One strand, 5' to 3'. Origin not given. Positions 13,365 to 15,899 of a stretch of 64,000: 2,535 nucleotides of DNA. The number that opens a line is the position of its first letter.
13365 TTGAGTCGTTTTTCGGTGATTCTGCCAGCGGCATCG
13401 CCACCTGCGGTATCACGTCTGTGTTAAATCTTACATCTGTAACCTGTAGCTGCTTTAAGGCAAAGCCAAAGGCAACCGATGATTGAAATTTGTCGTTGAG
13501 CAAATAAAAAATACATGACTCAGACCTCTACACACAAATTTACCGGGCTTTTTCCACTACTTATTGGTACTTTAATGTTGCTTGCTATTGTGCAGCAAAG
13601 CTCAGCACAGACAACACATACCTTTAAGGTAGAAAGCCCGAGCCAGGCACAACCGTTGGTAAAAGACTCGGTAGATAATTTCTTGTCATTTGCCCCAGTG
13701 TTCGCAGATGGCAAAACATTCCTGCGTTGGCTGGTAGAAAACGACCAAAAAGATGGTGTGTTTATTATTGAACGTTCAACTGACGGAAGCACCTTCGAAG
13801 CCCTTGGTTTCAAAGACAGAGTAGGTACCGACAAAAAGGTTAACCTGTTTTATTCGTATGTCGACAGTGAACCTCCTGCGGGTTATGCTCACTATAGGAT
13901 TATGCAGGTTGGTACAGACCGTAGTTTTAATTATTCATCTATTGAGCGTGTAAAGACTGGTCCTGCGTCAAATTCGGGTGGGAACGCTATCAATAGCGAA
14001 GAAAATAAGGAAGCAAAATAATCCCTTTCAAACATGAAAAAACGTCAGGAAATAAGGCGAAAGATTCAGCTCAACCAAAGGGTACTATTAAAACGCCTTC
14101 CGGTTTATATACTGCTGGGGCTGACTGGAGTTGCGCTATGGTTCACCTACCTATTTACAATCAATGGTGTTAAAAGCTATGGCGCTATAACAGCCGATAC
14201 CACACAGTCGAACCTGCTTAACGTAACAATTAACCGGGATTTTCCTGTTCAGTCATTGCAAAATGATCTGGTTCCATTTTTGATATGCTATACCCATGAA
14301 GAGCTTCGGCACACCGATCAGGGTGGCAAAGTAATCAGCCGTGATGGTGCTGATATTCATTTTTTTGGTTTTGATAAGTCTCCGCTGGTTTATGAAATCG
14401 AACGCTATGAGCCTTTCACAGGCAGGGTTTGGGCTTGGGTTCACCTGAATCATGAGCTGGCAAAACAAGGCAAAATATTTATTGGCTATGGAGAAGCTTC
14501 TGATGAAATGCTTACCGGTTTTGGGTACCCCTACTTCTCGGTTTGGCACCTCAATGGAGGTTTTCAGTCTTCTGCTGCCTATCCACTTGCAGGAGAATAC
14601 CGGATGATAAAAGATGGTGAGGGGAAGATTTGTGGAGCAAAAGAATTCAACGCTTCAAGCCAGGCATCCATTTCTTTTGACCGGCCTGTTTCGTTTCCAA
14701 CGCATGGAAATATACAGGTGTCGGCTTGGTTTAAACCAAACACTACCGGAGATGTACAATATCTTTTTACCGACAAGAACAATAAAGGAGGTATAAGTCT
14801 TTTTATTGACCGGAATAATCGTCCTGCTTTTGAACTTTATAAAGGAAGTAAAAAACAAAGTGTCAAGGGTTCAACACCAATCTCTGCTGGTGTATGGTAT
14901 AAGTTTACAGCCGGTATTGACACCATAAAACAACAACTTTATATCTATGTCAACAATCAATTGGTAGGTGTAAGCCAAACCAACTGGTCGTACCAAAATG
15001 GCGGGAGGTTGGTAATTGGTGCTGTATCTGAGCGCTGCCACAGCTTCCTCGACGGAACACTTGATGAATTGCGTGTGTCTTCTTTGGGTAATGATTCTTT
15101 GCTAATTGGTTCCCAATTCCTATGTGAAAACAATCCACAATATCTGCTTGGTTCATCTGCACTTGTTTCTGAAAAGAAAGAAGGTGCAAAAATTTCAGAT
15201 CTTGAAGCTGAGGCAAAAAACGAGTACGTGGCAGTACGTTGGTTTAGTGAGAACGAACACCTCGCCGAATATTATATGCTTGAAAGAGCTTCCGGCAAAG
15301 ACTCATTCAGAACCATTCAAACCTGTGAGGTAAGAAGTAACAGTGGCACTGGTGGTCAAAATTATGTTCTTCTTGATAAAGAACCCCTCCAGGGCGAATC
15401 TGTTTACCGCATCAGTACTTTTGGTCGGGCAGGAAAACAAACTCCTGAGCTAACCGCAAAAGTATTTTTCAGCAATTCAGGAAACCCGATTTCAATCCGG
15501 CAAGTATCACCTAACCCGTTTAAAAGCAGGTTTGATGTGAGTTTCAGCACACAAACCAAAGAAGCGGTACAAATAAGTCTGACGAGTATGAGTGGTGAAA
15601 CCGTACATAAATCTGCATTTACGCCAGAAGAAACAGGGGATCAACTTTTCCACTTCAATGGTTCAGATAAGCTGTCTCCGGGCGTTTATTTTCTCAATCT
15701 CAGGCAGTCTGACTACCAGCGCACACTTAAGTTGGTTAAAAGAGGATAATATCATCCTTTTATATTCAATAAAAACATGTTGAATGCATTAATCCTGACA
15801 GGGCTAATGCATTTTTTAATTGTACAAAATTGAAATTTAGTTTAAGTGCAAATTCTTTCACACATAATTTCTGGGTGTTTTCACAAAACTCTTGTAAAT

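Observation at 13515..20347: Three tandem two-gene cassettes: small secreted beta-module protein plus N-anchored DUF2341-like/LamG protein, two of three T9SS-targeted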

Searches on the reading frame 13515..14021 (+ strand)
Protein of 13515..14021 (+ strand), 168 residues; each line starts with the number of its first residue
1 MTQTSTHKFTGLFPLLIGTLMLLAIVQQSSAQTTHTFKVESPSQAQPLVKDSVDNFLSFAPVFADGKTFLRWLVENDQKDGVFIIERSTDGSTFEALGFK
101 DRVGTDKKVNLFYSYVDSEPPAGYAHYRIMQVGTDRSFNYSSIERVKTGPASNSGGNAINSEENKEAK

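Call 3: search_protein_families(library=pfam, proteins=[window:13515-14021:+], max_evalue=1)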
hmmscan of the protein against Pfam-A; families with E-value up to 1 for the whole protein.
window:13515-14021:+ (168 aa): 0 families

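Call 4: search_protein_families(library=ncbifam, proteins=[window:13515-14021:+], max_evalue=1)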
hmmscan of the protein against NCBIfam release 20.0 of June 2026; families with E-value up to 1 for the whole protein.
window:13515-14021:+ (168 aa): 0 families

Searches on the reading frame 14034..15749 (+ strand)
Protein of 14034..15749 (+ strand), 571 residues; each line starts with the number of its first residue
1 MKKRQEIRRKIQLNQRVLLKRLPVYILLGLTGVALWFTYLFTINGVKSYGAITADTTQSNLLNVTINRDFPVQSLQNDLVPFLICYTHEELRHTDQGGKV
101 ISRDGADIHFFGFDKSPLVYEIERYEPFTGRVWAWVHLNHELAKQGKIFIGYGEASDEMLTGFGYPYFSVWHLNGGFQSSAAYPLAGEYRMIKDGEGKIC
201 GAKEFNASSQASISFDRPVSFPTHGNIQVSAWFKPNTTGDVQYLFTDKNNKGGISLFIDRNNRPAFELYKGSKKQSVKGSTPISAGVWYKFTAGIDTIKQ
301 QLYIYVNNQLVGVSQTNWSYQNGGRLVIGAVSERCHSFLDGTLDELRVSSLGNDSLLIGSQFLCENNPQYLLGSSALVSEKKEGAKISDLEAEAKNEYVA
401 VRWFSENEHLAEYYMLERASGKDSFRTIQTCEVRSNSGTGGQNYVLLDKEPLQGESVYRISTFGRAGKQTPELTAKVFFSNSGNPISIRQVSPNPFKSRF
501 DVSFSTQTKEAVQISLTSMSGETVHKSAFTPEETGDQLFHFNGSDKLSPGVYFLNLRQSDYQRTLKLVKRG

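Call 3: search_protein_families(library=pfam, proteins=[window:14034-15749:+], max_evalue=1)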
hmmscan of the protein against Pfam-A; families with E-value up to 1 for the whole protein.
window:14034-15749:+ (571 aa): 6 families
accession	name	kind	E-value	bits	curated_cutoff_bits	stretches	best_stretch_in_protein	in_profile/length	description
PF13385.13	Laminin_G_3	-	7.1e-18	65.6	27.6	1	210-349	4-141/151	Concanavalin A-like lectin/glucanases superfamily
PF18962.6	Por_Secre_tail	-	2.4e-07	31.4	27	1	492-567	2-73/75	Secretion system C-terminal sorting domain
PF20037.4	DUF6440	-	0.0057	16.9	26.5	1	238-264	24-50/53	Family of unknown function (DUF6440)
PF10102.14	DUF2341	-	0.006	17.4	23.4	1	104-156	1-54/84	Domain of unknown function (DUF2341)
PF13860.13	FlgD_ig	-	0.11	12.9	27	1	506-546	19-59/79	FlgD Ig-like domain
PF22585.3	Sialidase-like_CBM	-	0.14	12.5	27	1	229-312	45-123/156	Sialidase-like, CBM domain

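Call 4: search_protein_families(library=ncbifam, proteins=[window:14034-15749:+], max_evalue=1)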
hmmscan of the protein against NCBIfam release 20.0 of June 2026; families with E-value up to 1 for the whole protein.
window:14034-15749:+ (571 aa): 2 families
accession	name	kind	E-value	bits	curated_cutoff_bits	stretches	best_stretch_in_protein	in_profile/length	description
TIGR04183.1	Por_Secre_tail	domain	2.3e-09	37.1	23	1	491-570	1-72/72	T9SS type A sorting domain-containing protein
NF038113.1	T9SSA_dep_M36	equivalog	0.00015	20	885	1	489-569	793-868/869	T9SS-dependent M36 family metallopeptidase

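Call 35: find_homologous_proteins(query=window:14034-15749:+)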
Query window:14034-15749:+ (571 aa): 5 proteins with E <= 0.001 among 8000 candidates.
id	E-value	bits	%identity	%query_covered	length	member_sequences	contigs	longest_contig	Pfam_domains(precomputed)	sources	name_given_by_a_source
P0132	0.0e+0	1305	99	100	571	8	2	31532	PF13385.14,PF18962.8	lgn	-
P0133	4.5e-165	568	47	100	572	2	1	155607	PF13385.14,PF18962.8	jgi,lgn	-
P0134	1.4e-155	537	45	100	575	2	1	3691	PF13385.14,PF18962.8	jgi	jgi:hypothetical protein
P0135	1.0e-86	310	33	86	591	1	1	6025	PF07953.21,PF13385.14,PF18962.8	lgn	-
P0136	7.2e-86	307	30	100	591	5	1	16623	PF07953.21,PF13385.14,PF18962.8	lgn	-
